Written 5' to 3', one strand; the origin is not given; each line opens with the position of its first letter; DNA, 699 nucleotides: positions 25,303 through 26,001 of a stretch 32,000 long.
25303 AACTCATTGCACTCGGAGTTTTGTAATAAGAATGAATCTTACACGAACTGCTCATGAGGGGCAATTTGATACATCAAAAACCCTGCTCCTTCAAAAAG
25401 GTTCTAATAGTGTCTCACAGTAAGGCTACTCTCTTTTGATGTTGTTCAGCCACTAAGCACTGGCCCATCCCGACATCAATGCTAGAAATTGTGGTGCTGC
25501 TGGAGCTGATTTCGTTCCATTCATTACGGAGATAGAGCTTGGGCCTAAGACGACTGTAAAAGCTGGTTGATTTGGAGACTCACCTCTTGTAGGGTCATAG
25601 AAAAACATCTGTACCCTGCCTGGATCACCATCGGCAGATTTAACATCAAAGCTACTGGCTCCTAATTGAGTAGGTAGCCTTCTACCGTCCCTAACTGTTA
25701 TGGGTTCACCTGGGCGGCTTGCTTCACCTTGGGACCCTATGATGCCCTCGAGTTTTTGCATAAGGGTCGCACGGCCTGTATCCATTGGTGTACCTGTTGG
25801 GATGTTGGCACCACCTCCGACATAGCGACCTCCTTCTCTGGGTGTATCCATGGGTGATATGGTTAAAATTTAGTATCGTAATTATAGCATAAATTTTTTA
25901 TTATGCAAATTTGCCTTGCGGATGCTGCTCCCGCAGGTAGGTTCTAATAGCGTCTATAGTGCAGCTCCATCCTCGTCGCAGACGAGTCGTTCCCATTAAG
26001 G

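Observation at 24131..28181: Out-of-context enzyme cassette: Nudix / ArgC-like reductase / CoaB-like ligase unit plus an orphan 132-aa protein and a swivel-less PPDK_N-like ATP-grasp protein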

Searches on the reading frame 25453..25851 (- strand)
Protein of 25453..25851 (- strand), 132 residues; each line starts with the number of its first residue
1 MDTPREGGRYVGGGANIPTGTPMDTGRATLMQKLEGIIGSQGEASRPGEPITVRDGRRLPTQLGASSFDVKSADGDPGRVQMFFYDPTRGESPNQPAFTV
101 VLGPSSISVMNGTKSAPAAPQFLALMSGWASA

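Call 5: search_protein_families(library=pfam, proteins=[window:25453-25851:-], max_evalue=0.1)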
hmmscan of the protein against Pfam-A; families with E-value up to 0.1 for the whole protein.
window:25453-25851:- (132 aa): 0 families

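Call 6: search_protein_families(library=ncbifam, proteins=[window:25453-25851:-], max_evalue=0.1)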
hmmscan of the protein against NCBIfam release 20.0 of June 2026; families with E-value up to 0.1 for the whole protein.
window:25453-25851:- (132 aa): 0 families

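Call 7: search_protein_families(library=padloc, proteins=[window:25453-25851:-], max_evalue=0.1)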
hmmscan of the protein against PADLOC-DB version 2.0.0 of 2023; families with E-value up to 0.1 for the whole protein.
window:25453-25851:- (132 aa): 0 families

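Call 14: search_protein_families(library=phrogs, proteins=[window:25453-25851:-], max_evalue=0.01)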
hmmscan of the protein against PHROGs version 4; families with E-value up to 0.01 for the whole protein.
window:25453-25851:- (132 aa): 0 families

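Call 62: search_protein_representatives(protein=window:25453-25851:-)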
Query: 132 residues. Proteins with E-value up to 0.001 (for the whole library): 3; up to 1e-10: 2; up to 1e-30: 1. The best 3 are listed.
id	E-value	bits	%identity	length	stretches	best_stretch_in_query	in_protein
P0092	5.8e-81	285.3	100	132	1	1-132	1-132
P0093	6.3e-20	87.8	43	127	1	7-132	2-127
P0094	1.2e-04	38.4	47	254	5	9-27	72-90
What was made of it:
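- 25453..25851 (-): orf132, a near-orphan small protein. It is probably a local insertion and is not part of the conserved unit. One homologue (43% identity, 127 aa) in 1.84 billion representatives (call 62).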

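Call 95: predict_structure(alignment_id=A4)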
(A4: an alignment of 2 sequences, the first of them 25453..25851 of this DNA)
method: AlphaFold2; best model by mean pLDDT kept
length: 132 residues; sequences in the alignment: 2
mean_pLDDT: 75.8   pTM: 0.73
mean pLDDT of the five models: 75.8, 75.7, 74.1, 73.9, 70.6
residues with pLDDT >= 90: 23; 70-90: 69; 50-70: 25; < 50: 15
segments of 3 or more residues with pLDDT < 50: 1-14
pLDDT, mean of each block of 10 residues (from residue 1): 39 49 79 85 64 86 89 78 78 76 85 85 90 85
secondary structure, 60 per line:
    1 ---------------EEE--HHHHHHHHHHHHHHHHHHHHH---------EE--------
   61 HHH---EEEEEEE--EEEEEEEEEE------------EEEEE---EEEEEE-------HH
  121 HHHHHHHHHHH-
elements in order: E16-18 H21-41 E67-73 E76-85 E98-102 E106-111 H119-131

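Call 97: fold_search(model_id=the predicted structure, library=pdb)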
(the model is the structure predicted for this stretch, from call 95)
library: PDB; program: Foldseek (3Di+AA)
matches with E <= 10: 402; with E <= 0.001: 0
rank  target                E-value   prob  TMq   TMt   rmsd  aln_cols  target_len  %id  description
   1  2p4f                  2.6e-01  0.28  0.32  0.24   7.8       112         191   12  Crystal Structure of Atp11 functional domain from Candida Glabrata (released 2008-03-11)
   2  6aww_E                2.9e-01  0.09  0.22  0.20  14.6       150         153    9  Structure of PR 10 Allergen Ara h 8.01 in complex with 3-Hydroxy-2-naphthoic acid (released 2018-09-12)
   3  7enc_q                3.1e-01  0.20  0.22  0.07  11.4        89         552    9  TFIID-based PIC-Mediator holo-complex in fully-assembled state (hPIC-MED) (released 2021-05-26)
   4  6pny                  3.5e-01  0.09  0.20  0.21  13.6       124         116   12  X-ray Structure of Flpp3 (released 2020-02-26)
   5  1g88_C                3.5e-01  0.06  0.16  0.11  14.5       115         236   15  S4AFL3ARG515 MUTANT (released 2000-11-29)
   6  7ena_q                3.7e-01  0.18  0.22  0.07  11.3        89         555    9  TFIID-based PIC-Mediator holo-complex in pre-assembled state (pre-hPIC-MED) (released 2021-05-26)
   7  3q64                  3.7e-01  0.11  0.24  0.22  15.5       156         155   12  X-ray crystal structure of protein mll3774 from Mesorhizobium loti, Northeast Structural Genomics Consortium Target MlR4 (released 2011-01-12)
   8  2wql_A                4.2e-01  0.10  0.24  0.21  15.3       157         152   10  CRYSTAL STRUCTURE OF THE MAJOR CARROT ALLERGEN DAU C 1 (released 2009-09-01)
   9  7q04_E                4.5e-01  0.06  0.17  0.07  15.9       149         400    8  Crystal structure of TPADO in a substrate-free state (released 2022-04-06)
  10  7emf_Q                4.8e-01  0.13  0.23  0.08  12.2       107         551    8  Human Mediator (deletion of MED1-IDR) in a Tail-extended conformation (released 2021-05-05)
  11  4emo_B                5.1e-01  0.04  0.13  0.17  13.2       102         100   17  Crystal structure of the PH domain of SHARPIN (released 2012-05-02)
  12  8tqw_Q                5.4e-01  0.14  0.26  0.09  11.3       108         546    7  Structure of human transcriptional Mediator complex (released 2024-10-09)
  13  5z8o_B                5.7e-01  0.06  0.20  0.19  15.8       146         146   14  Structural of START superfamily protein MSMEG_0129 from Mycobacterium smegmatis (released 2018-03-21)
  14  9b3e_A                6.4e-01  0.08  0.15  0.10  11.6        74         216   16  Crystal structure of a Slam-dependent surface lipoprotein, PmSLP, in Pasteurella multocida (released 2025-04-16)
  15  8ho2_A                6.4e-01  0.08  0.23  0.21  14.7       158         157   12  crystal structure of Norcoclaurine synthase from Chinese lotus (Nelumbo nucicera) (released 2023-12-06)
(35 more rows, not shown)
